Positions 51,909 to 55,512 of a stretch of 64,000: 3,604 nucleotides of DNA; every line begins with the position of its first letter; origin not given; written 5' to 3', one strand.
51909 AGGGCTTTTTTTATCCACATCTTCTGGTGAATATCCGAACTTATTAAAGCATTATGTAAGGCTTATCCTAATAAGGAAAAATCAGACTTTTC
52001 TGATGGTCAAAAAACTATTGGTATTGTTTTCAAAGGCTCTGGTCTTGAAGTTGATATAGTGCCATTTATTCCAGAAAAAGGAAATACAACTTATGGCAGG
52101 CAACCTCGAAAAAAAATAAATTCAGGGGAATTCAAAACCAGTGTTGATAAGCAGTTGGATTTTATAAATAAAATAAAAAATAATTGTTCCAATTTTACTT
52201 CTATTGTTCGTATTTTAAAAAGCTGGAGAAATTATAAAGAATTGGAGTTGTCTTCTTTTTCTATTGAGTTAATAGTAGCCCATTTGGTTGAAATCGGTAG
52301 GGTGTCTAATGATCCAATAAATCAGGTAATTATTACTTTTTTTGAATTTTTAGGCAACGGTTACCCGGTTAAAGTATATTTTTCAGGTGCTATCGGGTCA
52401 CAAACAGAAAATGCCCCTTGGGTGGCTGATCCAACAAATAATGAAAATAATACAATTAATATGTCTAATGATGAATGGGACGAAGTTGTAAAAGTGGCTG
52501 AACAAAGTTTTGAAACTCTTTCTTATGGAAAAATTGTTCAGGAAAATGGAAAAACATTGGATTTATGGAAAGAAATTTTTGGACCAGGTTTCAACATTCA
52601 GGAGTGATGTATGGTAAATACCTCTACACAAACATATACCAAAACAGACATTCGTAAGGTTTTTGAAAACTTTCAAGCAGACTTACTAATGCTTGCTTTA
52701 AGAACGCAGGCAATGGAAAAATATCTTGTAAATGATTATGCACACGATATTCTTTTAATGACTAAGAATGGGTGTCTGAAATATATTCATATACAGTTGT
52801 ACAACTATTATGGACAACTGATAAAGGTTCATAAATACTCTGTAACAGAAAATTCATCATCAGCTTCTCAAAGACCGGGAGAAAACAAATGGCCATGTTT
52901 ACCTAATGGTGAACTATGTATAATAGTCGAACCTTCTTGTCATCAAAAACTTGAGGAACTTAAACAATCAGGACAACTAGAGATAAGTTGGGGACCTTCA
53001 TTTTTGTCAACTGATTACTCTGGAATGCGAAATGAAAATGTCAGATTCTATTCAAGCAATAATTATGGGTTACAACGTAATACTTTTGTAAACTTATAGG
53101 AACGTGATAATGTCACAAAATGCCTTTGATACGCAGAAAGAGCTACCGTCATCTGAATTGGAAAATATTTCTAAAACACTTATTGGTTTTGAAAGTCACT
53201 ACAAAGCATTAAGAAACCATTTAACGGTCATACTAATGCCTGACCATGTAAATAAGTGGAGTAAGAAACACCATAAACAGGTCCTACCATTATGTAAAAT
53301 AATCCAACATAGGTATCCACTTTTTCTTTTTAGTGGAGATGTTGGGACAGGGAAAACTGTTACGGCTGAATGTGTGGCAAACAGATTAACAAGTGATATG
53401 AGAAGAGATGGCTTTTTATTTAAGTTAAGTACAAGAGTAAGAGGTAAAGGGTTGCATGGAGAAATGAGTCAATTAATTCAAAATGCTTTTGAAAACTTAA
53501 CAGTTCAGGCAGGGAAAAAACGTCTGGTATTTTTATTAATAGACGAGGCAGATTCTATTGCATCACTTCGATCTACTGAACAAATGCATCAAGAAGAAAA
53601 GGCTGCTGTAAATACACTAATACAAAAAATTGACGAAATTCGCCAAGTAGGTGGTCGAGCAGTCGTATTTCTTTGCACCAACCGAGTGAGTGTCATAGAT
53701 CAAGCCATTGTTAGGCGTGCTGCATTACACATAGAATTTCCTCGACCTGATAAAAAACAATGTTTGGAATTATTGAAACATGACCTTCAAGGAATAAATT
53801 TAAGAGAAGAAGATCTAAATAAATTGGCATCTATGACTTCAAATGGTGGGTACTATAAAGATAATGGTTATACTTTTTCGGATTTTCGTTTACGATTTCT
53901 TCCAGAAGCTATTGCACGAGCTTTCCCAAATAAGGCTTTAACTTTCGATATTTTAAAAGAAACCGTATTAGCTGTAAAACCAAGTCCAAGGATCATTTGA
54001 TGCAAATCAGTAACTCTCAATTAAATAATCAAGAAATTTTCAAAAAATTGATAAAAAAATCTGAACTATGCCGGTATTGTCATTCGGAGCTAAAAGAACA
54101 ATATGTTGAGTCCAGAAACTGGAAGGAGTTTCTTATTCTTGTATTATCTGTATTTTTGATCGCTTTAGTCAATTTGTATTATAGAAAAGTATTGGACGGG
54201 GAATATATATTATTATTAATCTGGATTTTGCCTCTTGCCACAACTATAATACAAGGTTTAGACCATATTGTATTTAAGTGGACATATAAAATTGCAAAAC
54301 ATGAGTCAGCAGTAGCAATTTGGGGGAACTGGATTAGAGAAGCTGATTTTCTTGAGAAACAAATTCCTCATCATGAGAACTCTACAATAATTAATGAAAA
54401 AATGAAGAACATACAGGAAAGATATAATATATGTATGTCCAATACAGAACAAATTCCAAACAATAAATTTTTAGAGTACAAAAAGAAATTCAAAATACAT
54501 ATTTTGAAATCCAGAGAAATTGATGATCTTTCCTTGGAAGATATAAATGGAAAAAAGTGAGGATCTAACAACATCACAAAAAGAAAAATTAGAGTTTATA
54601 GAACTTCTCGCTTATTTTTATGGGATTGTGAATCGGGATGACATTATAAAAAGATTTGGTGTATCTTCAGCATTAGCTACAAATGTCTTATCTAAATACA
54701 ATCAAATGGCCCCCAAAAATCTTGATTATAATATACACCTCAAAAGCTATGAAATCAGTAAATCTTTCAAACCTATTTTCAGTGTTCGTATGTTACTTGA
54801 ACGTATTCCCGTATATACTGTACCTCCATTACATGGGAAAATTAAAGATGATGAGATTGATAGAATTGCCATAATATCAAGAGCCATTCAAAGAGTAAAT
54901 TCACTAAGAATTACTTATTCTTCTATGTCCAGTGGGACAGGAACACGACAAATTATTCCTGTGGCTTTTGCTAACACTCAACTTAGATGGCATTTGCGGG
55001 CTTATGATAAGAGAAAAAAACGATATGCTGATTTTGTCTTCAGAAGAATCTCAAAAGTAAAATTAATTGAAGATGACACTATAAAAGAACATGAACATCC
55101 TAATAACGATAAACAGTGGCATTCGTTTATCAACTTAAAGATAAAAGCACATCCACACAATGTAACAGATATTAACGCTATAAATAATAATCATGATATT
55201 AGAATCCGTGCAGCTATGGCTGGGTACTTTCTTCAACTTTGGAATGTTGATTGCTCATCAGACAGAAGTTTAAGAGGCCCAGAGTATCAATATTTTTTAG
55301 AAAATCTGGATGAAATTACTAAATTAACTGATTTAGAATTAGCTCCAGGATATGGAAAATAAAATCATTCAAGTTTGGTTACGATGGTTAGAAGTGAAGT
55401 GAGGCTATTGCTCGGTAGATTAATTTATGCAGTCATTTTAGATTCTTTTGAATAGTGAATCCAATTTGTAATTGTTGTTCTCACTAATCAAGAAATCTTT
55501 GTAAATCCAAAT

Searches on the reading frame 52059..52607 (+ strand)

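Call 83: search_protein_families(library=padloc, proteins=[window:52059-52607:+], max_evalue=0.001)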
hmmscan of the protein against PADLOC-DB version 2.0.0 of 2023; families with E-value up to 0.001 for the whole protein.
window:52059-52607:+ (182 aa): 15 families
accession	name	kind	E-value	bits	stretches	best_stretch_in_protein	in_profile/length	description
PDLC00808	Cyclase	-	1.6e-35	120.9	1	2-180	136-324/325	oligonucleotide-cyclase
PDLC00803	Cyclase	-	5.9e-10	37.2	1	24-160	137-252/253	oligonucleotide-cyclase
PDLC00773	Cyclase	-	6.3e-08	30.6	1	40-179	163-295/334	oligonucleotide-cyclase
PDLC00814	Cyclase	-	5.9e-07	27.1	1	21-78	147-206/295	oligonucleotide-cyclase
PDLC00822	Cyclase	-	1.1e-06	26.3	1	37-178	208-342/375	oligonucleotide-cyclase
PDLC00823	Cyclase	-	1.5e-06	26.1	1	36-100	153-215/285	oligonucleotide-cyclase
PDLC00802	Cyclase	-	2e-06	25.2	1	39-179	200-329/332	oligonucleotide-cyclase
PDLC00786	Cyclase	-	2.6e-06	25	1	22-178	147-291/293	oligonucleotide-cyclase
PDLC00805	Cyclase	-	3.8e-06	24.6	1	32-167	182-299/314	oligonucleotide-cyclase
PDLC00796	Cyclase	-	4.2e-06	24.3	1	22-116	143-241/432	oligonucleotide-cyclase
PDLC00791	Cyclase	-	8.6e-06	23.1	1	22-179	157-339/345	oligonucleotide-cyclase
PDLC00818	Cyclase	-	1.7e-05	22.5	1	36-89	169-222/322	oligonucleotide-cyclase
PDLC00793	Cyclase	-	0.00012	19.3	1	40-180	162-299/462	oligonucleotide-cyclase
PDLC00782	Cyclase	-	0.00029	18.1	1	34-75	246-287/417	oligonucleotide-cyclase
PDLC00776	Cyclase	-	0.00082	16.8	0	25-78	143-197/287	oligonucleotide-cyclase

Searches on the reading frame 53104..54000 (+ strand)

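Call 83: search_protein_families(library=padloc, proteins=[window:53104-54000:+], max_evalue=0.001)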
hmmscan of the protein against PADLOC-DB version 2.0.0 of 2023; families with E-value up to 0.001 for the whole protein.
window:53104-54000:+ (298 aa): 8 families
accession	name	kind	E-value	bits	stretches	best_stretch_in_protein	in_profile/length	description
PDLC00914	TRIP13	-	9.2e-108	358.2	1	4-297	4-298/302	TRIP13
PDLC02196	IetA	-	3.4e-21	74.1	1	74-246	125-283/374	-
PDLC02195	IetA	-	9.5e-19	65.9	1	75-246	141-298/395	-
PDLC04232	IetA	-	2.4e-14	51.5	1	74-228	119-259/330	-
PDLC00915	TRIP13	-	4.7e-13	47.2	1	73-243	65-239/302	TRIP13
PDLC04231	IetA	-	5.8e-08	30.9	1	74-216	120-248/262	-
PDLC04140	mad8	-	1.8e-05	22.5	0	119-245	169-280/314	mads_8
PDLC01767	Cas3e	-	0.00015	18.4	1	69-201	199-308/680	-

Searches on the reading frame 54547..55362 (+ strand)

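Call 83: search_protein_families(library=padloc, proteins=[window:54547-55362:+], max_evalue=0.001)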
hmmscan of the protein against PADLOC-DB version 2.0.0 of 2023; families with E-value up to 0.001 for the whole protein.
window:54547-55362:+ (271 aa): 2 families
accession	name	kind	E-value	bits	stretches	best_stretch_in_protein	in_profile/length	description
PDLC01457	WYL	-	8.2e-16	56.3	1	103-189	123-207/229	"CAS-I,CAS-II,CAS-III,CAS-IV,CAS-V,CAS-VI; associated_signaling"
PDLC01652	WYL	-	6.6e-09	34.3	1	103-228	16-110/162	"CAS-I,CAS-II,CAS-III,CAS-IV,CAS-V,CAS-VI; associated_signaling"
